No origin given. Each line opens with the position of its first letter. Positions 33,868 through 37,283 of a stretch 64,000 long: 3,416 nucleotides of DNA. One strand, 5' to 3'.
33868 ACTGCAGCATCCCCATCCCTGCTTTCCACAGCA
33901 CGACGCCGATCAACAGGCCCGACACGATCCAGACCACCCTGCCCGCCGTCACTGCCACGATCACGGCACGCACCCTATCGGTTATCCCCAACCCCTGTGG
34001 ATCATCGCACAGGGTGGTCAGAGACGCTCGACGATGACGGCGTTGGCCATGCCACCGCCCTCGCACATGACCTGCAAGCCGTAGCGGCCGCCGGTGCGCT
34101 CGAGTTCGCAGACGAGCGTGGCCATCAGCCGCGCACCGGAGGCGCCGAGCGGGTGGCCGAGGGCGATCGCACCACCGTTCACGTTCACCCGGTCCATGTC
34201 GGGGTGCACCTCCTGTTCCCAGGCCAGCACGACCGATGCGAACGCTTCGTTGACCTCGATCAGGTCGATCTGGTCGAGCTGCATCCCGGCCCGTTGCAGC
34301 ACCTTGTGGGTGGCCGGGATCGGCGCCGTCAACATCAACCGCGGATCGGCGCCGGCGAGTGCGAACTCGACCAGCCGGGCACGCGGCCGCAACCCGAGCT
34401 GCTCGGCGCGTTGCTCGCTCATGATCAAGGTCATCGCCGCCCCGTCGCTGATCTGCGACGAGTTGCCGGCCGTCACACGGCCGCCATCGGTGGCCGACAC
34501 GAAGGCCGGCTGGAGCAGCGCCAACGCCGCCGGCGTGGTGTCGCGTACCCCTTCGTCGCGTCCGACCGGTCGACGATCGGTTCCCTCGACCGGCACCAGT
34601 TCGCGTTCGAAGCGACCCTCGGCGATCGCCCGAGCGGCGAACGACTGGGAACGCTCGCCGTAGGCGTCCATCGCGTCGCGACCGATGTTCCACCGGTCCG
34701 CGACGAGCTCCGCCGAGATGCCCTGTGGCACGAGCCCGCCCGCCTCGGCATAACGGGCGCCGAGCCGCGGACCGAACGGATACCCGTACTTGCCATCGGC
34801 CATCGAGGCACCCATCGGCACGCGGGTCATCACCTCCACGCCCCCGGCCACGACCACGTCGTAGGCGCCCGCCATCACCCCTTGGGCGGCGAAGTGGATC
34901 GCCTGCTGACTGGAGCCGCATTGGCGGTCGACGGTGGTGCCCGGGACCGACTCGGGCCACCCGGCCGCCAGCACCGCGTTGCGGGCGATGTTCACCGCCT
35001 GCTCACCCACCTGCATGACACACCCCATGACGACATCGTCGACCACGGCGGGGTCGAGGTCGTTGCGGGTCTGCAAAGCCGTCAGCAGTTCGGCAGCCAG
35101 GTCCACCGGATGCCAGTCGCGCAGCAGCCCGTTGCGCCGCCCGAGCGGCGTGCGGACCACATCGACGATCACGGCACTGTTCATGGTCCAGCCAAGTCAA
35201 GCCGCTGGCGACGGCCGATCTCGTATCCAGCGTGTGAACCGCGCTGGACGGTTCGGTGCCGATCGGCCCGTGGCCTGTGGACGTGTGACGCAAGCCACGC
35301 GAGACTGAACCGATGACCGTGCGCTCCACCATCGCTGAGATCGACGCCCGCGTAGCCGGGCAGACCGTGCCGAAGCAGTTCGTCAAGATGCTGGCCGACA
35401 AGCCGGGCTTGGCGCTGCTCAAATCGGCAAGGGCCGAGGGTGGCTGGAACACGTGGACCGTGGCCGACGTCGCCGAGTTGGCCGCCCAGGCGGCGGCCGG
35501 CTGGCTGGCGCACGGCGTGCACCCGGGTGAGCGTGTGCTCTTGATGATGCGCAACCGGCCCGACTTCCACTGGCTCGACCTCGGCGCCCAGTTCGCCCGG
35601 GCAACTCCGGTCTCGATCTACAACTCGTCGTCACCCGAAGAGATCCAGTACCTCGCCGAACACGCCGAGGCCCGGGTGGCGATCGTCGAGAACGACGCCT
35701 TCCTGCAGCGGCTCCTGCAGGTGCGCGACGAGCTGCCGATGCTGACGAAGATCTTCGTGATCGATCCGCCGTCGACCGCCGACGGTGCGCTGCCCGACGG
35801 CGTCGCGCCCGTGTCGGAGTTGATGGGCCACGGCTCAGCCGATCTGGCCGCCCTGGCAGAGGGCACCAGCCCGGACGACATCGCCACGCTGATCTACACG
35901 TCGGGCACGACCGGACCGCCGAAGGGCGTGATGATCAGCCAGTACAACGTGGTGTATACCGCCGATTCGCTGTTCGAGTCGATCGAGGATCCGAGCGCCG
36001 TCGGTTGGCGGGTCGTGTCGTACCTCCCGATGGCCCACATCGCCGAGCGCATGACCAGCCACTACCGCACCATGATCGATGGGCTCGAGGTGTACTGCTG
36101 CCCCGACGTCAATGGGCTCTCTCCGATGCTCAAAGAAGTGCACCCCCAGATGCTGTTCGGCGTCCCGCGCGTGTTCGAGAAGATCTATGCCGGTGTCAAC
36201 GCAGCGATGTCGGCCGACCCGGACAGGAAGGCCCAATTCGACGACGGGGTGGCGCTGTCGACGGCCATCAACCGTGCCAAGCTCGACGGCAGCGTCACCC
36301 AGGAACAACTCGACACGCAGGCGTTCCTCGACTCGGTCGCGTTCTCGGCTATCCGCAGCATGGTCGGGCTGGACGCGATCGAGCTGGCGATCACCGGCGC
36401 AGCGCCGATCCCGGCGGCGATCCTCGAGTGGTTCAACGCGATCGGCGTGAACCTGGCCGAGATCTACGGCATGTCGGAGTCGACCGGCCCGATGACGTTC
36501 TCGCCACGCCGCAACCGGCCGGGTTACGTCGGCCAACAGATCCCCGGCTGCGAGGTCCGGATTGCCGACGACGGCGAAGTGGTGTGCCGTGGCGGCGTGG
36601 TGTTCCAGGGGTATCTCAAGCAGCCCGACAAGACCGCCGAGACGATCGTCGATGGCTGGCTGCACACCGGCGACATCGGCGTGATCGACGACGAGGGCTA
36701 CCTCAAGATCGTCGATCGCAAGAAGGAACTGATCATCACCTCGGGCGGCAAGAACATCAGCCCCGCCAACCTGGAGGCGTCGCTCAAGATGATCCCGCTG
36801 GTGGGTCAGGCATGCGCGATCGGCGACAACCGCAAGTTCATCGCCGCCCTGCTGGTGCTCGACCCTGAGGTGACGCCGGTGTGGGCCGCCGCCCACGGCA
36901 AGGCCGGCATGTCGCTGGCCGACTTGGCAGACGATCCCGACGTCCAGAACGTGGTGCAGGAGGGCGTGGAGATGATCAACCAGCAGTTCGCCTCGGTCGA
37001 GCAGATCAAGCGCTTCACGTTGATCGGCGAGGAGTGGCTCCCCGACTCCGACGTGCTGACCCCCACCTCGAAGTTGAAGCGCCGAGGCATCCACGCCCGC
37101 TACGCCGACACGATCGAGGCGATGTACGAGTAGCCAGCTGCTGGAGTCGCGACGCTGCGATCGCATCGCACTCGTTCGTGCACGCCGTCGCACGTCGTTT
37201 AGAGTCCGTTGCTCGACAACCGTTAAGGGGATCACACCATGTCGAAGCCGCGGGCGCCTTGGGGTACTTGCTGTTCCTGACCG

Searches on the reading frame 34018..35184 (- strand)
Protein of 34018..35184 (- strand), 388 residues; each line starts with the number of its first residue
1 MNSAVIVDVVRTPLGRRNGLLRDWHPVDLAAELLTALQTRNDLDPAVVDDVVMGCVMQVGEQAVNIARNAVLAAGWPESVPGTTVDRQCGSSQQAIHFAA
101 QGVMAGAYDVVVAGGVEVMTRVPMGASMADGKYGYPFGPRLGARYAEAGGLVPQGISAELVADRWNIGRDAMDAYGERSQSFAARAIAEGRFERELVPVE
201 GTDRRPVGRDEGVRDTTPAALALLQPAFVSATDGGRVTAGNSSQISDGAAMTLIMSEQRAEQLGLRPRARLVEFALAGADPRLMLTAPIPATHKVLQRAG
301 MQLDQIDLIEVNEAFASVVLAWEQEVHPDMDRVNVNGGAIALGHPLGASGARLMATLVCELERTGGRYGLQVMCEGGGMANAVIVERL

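Call 26: search_protein_families(library=pfam, proteins=[window:34018-35184:-], max_evalue=0.001)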
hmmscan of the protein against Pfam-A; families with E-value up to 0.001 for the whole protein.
window:34018-35184:- (388 aa): 3 families
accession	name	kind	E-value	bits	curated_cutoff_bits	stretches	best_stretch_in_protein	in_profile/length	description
PF00108.29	Thiolase_N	-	2e-62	211.4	26.4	1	5-258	2-260/260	Thiolase, N-terminal domain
PF02803.24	Thiolase_C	-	1.1e-46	157.9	27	1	266-387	2-123/123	Thiolase, C-terminal domain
PF00109.32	ketoacyl-synt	-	1.5e-05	25.2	20.8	1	82-121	167-206/252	Beta-ketoacyl synthase, N-terminal domain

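Call 29: find_encoding_contigs(protein=window:34018-35184:-, flank=10000, max_places=6)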
Protein window:34018-35184:- (388 aa): no gene with exactly this product is on record in the collection.

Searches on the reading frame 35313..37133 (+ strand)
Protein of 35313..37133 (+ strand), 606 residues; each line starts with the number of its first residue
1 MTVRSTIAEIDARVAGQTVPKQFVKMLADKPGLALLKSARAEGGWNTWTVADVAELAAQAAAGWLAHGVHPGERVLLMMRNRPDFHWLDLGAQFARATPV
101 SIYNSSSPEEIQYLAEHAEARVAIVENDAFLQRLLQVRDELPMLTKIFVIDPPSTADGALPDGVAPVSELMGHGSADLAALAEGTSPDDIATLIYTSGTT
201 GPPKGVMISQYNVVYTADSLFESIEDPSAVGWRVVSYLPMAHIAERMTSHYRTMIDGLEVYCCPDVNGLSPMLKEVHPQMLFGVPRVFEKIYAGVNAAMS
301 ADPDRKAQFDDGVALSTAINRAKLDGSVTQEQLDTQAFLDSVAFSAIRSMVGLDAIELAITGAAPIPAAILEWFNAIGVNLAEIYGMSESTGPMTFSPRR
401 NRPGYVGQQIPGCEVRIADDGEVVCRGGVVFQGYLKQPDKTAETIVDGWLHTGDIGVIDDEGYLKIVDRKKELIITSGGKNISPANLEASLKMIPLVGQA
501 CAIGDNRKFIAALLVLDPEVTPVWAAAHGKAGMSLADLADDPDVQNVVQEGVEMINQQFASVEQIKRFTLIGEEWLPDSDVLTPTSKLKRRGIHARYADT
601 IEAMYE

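Call 26: search_protein_families(library=pfam, proteins=[window:35313-37133:+], max_evalue=0.001)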
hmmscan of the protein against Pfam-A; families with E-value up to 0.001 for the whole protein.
window:35313-37133:+ (606 aa): 2 families
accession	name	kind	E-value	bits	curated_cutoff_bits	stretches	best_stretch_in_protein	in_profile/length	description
PF00501.34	AMP-binding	-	1.1e-66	225.7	29.9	1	43-435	17-384/384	AMP-binding enzyme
PF23562.2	AMP-binding_C_3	-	3.6e-09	37.5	20.8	1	473-606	3-121/124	AMP-binding enzyme C-terminal domain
